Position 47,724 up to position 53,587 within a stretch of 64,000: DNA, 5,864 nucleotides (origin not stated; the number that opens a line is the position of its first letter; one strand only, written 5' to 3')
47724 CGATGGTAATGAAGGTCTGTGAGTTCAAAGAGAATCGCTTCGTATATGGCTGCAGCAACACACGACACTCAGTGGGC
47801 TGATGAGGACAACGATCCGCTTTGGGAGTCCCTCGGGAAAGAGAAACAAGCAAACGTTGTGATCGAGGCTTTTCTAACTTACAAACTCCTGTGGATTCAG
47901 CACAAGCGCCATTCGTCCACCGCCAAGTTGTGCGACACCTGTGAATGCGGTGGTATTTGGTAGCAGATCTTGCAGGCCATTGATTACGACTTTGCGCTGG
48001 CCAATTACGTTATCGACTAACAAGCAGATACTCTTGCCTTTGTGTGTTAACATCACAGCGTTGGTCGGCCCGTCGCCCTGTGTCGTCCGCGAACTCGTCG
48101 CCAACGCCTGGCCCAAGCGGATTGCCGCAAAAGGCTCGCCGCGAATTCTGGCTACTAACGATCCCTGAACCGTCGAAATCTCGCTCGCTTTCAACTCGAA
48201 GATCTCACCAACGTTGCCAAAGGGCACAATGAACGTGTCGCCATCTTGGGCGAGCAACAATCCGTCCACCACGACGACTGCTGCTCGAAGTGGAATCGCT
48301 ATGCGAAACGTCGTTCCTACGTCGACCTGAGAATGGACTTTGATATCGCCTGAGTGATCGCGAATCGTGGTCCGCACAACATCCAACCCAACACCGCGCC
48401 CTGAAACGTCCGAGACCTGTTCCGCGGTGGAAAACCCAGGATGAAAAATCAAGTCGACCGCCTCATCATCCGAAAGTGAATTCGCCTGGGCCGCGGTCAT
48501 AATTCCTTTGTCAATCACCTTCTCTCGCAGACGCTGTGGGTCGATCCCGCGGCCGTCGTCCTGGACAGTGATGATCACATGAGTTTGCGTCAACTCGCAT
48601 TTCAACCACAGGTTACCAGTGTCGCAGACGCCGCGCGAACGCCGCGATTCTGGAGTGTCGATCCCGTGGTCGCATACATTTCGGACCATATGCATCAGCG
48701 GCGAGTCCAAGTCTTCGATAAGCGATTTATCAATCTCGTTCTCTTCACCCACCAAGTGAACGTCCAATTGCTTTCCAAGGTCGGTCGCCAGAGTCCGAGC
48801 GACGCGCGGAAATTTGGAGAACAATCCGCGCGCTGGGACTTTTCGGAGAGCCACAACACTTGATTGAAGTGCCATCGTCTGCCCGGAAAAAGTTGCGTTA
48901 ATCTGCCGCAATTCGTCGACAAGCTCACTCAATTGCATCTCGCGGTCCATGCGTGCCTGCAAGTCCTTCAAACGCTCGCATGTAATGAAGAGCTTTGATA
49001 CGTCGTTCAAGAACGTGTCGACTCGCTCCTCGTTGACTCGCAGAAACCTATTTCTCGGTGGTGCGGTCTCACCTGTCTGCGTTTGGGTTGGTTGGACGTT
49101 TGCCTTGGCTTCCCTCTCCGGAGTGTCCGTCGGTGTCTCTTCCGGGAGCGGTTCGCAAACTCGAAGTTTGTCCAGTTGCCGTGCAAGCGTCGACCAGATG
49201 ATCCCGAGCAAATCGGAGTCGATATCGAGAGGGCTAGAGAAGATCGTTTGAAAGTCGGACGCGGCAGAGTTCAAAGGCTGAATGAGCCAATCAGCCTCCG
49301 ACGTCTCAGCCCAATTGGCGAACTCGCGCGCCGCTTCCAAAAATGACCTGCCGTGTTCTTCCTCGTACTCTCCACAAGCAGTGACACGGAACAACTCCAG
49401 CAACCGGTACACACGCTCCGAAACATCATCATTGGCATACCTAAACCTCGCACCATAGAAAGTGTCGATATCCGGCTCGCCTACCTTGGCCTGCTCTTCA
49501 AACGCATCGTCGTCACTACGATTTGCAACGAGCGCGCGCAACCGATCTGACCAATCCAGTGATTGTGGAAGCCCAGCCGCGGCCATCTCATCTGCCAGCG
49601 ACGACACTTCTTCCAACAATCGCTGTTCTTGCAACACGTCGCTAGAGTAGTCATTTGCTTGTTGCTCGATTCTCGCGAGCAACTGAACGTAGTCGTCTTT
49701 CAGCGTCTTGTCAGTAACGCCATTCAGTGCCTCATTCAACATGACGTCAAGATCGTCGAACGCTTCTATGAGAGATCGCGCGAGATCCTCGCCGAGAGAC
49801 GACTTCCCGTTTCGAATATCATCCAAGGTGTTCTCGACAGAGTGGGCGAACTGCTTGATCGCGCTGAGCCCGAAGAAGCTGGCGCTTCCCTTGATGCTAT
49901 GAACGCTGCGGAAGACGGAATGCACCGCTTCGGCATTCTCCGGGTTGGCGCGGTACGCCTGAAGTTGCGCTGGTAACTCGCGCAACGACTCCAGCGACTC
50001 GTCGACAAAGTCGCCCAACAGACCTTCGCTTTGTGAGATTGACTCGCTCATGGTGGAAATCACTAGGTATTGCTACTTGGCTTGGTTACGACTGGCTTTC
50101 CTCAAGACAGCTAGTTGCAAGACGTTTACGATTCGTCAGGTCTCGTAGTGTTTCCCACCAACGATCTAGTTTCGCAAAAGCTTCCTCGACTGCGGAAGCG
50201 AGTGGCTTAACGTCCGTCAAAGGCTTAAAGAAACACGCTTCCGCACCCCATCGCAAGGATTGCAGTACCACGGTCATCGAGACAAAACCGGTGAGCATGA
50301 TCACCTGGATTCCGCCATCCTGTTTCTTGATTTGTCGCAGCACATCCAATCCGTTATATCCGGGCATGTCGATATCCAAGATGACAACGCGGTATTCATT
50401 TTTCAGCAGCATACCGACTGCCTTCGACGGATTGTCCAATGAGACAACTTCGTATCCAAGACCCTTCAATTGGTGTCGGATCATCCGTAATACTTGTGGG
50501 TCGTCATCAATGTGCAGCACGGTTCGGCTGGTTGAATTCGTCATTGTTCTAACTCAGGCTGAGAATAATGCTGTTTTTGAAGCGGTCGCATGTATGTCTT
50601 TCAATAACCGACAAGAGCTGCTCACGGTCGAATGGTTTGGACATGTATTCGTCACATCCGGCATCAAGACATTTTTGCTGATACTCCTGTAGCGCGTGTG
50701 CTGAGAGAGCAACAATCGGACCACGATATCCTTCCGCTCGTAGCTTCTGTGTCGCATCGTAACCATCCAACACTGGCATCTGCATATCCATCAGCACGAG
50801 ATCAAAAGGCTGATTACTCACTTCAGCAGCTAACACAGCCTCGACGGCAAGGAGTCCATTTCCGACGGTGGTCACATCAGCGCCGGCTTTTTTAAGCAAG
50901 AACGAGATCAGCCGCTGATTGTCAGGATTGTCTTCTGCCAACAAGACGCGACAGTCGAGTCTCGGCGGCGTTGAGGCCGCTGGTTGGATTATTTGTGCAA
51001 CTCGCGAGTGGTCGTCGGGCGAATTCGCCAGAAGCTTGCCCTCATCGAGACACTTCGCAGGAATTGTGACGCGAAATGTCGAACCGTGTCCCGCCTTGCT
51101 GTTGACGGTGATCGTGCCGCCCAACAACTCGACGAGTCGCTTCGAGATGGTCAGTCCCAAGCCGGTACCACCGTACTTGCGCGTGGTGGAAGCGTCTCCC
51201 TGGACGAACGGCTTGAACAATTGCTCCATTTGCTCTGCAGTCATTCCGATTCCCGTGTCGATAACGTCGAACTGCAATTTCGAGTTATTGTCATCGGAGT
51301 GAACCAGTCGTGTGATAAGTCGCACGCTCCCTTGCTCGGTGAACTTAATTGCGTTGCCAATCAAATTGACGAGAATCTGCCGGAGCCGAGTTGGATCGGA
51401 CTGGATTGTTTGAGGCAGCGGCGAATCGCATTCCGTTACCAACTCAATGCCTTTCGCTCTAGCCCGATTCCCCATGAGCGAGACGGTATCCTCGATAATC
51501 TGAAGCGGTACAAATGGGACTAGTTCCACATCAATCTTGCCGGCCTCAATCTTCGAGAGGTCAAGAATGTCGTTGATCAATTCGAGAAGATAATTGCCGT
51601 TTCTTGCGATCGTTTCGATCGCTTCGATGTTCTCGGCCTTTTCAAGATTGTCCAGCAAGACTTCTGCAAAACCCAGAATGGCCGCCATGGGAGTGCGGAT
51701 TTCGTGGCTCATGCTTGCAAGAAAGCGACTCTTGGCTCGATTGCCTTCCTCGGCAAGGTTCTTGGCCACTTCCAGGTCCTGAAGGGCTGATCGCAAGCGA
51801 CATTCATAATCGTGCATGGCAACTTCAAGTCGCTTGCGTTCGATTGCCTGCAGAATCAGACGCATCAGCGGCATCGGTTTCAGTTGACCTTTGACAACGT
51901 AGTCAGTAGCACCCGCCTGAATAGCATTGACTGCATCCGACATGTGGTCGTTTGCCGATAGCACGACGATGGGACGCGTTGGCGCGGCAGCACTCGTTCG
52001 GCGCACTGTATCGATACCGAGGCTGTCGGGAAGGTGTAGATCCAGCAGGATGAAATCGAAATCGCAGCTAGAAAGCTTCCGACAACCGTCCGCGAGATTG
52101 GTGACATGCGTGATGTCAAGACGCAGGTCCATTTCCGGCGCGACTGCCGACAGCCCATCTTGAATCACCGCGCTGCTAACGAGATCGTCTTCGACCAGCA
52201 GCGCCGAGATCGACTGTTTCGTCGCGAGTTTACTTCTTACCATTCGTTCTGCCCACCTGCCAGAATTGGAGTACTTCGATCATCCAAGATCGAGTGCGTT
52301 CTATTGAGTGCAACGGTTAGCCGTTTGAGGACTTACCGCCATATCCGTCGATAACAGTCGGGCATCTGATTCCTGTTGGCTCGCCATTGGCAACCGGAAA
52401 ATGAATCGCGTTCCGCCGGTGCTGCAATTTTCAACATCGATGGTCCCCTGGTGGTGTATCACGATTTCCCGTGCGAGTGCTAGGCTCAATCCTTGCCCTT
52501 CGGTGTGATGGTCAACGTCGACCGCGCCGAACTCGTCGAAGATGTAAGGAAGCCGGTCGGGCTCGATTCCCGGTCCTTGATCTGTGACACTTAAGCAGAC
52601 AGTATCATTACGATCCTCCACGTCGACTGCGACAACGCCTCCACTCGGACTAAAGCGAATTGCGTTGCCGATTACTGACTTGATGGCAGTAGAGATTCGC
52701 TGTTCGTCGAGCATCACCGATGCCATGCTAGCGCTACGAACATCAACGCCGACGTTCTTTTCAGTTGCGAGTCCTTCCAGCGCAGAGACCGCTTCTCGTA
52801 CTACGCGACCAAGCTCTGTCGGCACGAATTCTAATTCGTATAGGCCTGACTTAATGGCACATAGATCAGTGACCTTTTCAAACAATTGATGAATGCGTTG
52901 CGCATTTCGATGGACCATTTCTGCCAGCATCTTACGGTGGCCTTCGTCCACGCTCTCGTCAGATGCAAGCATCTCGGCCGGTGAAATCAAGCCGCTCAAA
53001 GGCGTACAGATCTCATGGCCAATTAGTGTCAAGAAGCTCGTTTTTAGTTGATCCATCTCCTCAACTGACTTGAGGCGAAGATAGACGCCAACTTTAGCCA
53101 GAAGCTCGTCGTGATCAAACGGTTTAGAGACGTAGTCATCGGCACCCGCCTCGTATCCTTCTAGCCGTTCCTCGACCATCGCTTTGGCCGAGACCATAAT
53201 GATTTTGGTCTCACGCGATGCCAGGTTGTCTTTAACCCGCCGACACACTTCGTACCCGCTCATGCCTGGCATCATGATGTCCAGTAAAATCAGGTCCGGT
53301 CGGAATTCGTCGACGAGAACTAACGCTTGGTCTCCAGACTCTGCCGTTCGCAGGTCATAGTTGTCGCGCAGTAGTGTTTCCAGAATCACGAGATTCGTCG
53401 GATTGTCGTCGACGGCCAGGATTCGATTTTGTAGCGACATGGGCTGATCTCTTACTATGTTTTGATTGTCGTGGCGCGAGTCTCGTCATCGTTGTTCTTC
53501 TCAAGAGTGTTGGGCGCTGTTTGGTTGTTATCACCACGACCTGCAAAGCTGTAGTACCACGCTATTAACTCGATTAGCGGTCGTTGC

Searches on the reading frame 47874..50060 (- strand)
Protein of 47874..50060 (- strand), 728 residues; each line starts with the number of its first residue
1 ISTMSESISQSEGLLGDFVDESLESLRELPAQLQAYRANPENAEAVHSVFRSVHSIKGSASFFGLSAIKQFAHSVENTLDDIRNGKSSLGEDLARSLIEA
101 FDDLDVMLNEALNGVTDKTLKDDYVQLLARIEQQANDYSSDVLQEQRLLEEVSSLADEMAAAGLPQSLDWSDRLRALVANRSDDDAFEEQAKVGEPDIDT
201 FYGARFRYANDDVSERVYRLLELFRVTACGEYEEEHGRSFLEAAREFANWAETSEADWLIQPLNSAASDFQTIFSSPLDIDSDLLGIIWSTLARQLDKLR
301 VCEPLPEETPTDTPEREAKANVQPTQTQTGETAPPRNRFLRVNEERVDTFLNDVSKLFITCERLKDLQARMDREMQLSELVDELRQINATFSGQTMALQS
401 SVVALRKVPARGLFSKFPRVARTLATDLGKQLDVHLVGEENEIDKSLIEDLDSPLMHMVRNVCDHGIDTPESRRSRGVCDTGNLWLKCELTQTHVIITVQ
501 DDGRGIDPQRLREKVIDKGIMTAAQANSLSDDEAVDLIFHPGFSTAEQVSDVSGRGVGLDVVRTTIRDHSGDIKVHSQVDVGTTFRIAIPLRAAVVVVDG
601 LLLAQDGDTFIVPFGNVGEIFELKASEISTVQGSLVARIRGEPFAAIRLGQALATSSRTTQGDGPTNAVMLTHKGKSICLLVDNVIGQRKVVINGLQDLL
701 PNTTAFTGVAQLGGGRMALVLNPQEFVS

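Call 80: search_protein_families(library=pfam, proteins=[window:47874-50060:-], max_evalue=0.00001)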
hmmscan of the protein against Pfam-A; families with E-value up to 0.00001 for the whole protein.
window:47874-50060:- (728 aa): 3 families
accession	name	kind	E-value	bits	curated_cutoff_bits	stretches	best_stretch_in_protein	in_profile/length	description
PF02518.31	HATPase_c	-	4.4e-19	69.4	26.4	1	454-592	5-110/111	Histidine kinase-, DNA gyrase B-, and HSP90-like ATPase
PF01584.24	CheW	-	2.6e-17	63.2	23.5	1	600-726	2-133/138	CheW-like domain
PF01627.28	Hpt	-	6.2e-14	52.4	24.6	1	14-104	2-81/84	Hpt domain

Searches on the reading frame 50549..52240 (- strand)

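Call 80: search_protein_families(library=pfam, proteins=[window:50549-52240:-], max_evalue=0.00001)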
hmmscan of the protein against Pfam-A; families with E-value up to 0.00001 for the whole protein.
window:50549-52240:- (563 aa): 3 families
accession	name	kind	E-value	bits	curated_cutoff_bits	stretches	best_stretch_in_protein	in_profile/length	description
PF00072.30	Response_reg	-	7.9e-42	142.4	30.2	2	432-546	1-110/111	Response regulator receiver domain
PF02518.31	HATPase_c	-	1.8e-30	106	26.4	1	282-395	2-109/111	Histidine kinase-, DNA gyrase B-, and HSP90-like ATPase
PF00512.31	HisKA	-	1.4e-21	76.8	26.9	1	169-234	1-66/66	His Kinase A (phospho-acceptor) domain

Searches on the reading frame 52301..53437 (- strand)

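Call 105: search_protein_families(library=pfam, proteins=[window:52301-53437:-], max_evalue=0.00001)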
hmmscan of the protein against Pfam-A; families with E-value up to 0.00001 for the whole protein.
window:52301-53437:- (378 aa): 3 families
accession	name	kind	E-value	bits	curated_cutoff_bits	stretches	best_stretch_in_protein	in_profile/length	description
PF00072.30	Response_reg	-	2.8e-29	101.9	30.2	1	6-116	1-110/111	Response regulator receiver domain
PF02518.31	HATPase_c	-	4.8e-24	85.4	26.4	1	244-352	2-110/111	Histidine kinase-, DNA gyrase B-, and HSP90-like ATPase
PF00512.31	HisKA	-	2.1e-07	31.3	26.9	1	132-192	2-60/66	His Kinase A (phospho-acceptor) domain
